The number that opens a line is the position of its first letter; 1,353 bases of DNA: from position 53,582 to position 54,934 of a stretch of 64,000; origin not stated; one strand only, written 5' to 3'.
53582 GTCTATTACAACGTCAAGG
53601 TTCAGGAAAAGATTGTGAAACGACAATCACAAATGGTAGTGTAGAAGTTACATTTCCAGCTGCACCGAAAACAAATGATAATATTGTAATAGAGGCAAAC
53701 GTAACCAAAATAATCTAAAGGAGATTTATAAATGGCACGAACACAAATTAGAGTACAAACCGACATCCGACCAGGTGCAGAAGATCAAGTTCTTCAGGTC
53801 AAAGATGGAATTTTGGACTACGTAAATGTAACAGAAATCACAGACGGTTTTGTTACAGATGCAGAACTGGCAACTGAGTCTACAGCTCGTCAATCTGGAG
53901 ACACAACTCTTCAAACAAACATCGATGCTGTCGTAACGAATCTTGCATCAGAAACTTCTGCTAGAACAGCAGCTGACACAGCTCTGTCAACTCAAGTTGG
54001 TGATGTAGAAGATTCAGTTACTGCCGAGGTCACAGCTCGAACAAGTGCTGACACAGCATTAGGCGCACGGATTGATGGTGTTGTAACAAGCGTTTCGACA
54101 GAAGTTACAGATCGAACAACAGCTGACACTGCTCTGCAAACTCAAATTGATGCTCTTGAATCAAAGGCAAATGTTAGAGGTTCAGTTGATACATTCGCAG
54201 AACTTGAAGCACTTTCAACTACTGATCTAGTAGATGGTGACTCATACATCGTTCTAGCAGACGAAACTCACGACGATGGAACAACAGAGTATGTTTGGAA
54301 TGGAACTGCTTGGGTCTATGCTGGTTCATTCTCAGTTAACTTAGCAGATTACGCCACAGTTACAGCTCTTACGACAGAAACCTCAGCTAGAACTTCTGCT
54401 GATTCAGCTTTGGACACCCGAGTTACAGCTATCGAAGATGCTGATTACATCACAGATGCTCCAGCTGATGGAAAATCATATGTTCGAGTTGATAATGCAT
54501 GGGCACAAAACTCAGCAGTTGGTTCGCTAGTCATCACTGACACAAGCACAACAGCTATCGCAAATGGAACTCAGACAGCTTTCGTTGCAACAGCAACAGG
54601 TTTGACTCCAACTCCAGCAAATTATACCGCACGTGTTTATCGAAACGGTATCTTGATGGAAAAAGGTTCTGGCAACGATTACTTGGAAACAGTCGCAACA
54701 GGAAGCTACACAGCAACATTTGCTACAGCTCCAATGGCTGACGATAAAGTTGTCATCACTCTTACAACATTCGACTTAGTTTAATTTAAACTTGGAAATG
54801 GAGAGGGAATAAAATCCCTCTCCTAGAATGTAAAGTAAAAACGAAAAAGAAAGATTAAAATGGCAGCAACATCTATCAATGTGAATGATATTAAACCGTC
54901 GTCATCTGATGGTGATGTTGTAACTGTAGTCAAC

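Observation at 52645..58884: Mosaic family of five paralogous fibre-like proteins with a conserved ~30-aa N-terminal motif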

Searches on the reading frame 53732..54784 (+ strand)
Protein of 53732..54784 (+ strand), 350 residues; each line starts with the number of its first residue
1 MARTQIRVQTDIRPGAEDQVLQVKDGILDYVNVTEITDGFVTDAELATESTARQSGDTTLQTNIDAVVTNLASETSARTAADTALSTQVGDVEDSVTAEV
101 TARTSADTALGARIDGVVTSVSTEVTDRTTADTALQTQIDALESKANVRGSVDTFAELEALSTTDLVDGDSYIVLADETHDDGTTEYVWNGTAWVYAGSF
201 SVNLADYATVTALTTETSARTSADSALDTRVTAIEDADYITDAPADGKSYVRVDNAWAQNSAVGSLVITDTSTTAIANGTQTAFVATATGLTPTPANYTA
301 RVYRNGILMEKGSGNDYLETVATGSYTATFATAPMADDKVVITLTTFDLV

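Call 4: search_protein_families(library=phrogs, proteins=[window:53732-54784:+], max_evalue=0.01)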
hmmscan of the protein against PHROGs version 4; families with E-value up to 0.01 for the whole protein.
window:53732-54784:+ (350 aa): 2 families
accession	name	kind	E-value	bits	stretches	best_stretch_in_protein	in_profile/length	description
phrog_17426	-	tail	0.0003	21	0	108-278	130-254/492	adhesin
phrog_6122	-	unknown function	0.00072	20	0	200-235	168-204/290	-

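Call 5: search_protein_families(library=pfam, proteins=[window:53732-54784:+], max_evalue=0.01)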
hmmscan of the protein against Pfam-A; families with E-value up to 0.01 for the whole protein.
window:53732-54784:+ (350 aa): 1 family
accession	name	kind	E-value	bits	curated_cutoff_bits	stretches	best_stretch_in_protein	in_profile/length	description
PF07921.17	Fibritin_C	-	3.2e-05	24.4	21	1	218-259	60-89/93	Fibritin C-terminal region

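Call 39: search_solved_structures(query=window:53732-54784:+, max_evalue=1, show_alignments=2)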
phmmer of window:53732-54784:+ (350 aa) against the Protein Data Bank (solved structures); distinct sequences matched with E-value up to 1: 53.
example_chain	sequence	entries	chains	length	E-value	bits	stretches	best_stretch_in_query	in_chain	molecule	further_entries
1aa0_A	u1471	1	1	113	3.4e-05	26.8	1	203-259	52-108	FIBRITIN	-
1avy_A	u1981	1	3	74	0.00018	24.4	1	212-259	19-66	FIBRITIN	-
2ibl_A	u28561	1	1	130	0.0016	21.2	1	220-261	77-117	Fibritin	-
1ox3_A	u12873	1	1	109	0.0019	21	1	220-259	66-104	Fibritin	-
3j2o_A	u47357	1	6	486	0.0057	19.5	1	200-258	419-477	Fibritin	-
2bsg_A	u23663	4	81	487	0.0057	19.5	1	200-258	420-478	FIBRITIN | gpwac, fibritin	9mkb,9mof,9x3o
3a1m_A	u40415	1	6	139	0.0085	18.9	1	163-258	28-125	chimera of thrombin cleavage site, Tail-associated lysozyme, Fibritin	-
8wro_A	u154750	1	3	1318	0.041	16.6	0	237-259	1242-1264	Spike glycoprotein,Spike glycoprotein,Spike glycoprotein,Fusion protein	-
8wtj_A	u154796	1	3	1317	0.041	16.6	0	237-259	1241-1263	Spike glycoprotein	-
11ms_A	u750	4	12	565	0.044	16.6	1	203-260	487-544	Hemagglutinin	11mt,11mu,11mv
9o8q_B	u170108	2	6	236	0.057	16.2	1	220-261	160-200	Hemagglutinin HA2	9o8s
1v1h_A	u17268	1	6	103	0.068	15.9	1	206-259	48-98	FIBRITIN, FIBER PROTEIN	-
8ut8_B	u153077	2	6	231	0.09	15.5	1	224-261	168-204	Hemagglutinin HA2 chain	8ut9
7ct5_D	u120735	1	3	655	0.096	15.4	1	205-259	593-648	Angiotensin-converting enzyme 2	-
8t5c_b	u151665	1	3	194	0.097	15.4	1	223-262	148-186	Glycoprotein G2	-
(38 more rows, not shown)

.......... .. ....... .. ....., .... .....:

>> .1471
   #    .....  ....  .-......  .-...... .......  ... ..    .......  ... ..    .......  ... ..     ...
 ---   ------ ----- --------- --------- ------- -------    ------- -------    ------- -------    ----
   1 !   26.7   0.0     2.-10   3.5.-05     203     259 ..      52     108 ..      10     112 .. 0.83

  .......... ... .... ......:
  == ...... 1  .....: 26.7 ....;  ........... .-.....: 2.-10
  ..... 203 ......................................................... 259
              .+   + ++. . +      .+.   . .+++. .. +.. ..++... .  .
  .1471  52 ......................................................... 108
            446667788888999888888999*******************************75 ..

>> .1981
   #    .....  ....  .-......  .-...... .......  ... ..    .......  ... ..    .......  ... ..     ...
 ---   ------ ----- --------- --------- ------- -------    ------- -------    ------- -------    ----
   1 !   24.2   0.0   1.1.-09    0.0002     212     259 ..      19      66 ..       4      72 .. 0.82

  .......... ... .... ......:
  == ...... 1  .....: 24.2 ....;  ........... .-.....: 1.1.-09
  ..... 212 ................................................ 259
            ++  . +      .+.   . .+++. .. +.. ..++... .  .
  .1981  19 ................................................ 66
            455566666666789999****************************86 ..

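Call 64: search_dna_similar(query=window:53732-54784:+, collection=phages, mode=protein, max_evalue=0.01, max_rows=15)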
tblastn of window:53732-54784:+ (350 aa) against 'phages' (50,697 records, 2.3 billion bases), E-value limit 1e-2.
Records with a match: 378; places in all: 394; records where one place covers at least 80% of the query: 0.
Best place of each record, by identity: <60% 378.
By first word of the organism name: Escherichia 264; Shigella 31; Enterobacteria 19; Yersinia 17; Vibrio 8; Salmonella 7; Ralstonia 5; Xanthomonas 5; Burkholderia 4; Tequatrovirus 3; and 12 more.
By host as written in the record: Escherichia coli 114; - 41; Escherichia coli O157:H7 15; Escherichia coli LF82 13; Yersinia pseudotuberculosis 13; Escherichia coli B 11; Escherichia coli str. K-12 substr. MG1655 9; Escherichia coli K-12 7; and 100 more.
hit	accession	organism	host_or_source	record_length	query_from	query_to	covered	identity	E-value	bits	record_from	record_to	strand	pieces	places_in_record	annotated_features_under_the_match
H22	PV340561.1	Escherichia phage PhiR41_1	Escherichia coli str. K-12 substr. ...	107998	33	281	71%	26.7%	2e-4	49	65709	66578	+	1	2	tail tip host specificity protein J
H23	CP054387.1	Escherichia phage CMS-2020a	Escherichia coli strain SCU-175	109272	49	281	67%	27.7%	4e-5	52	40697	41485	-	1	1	record has no annotation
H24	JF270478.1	Psychrobacter phage Psymv2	Psychrobacter sp. MV2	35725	46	231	53%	33.8%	1e-12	75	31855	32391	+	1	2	phage tail fiber host specificity protein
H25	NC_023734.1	Psychrobacter phage Psymv2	Psychrobacter sp. MV2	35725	46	231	53%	33.8%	1e-12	75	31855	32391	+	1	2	tail protein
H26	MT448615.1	Vibrio phage Marilyn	Vibrio harveyi BAA-1116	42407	44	234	55%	31.9%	2e-7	59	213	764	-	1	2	hypothetical protein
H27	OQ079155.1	Vibrio phage Vaitephage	Vibrio harveyi BAA-1116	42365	44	234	55%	31.9%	3e-7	59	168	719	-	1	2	hypothetical protein; VAITEPHAGE_57; gp57; circularly permutated ...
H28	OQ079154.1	Vibrio phage Baybae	Vibrio harveyi BAA-1116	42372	44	234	55%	31.9%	3e-7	58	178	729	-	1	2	hypothetical protein; BAYBEE60; gp60; circularly permutated genome; ...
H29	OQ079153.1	Vibrio phage Fayden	Vibrio harveyi BAA-1116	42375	44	234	55%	31.9%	3e-7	58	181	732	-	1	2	hypothetical protein; FAYDEN_58; gp58; circularly permutated genome; ...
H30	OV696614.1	Escherichia phage Cyrano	-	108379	47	231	53%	30.8%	5e-6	54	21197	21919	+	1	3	tail host specificity protein J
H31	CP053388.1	Escherichia phage CMS-2020a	Escherichia coli strain SCU-107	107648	47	231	53%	30.8%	5e-6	54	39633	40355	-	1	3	record has no annotation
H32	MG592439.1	Vibrio phage 1.061.O._10N.286.55.C2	Vibrio lentus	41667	41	212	49%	30.3%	3e-7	58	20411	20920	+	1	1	hypothetical protein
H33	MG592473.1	Vibrio phage 1.101.O._10N.261.45.C6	Enterovibrio norvegicus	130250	46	143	28%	39.8%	1e-4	50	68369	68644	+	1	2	hypothetical protein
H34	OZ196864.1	Vibrio phage 166E36-1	Seawater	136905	46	143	28%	39.8%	4e-3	45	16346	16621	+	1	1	virion structural protein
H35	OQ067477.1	Xylophilus phage Lumi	Xylophilus sp.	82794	36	161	36%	30.2%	9e-3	44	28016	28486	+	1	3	putative tail protein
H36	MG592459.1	Vibrio phage 1.084.O._10N.261.49.F5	Enterovibrio norvegicus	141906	46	143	28%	38.8%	4e-4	48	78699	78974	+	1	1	hypothetical protein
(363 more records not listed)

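Call 105: search_protein_families(library=ncbifam, proteins=[window:53732-54784:+], max_evalue=0.01)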
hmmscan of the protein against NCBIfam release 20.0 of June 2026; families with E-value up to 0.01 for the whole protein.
window:53732-54784:+ (350 aa): 0 families
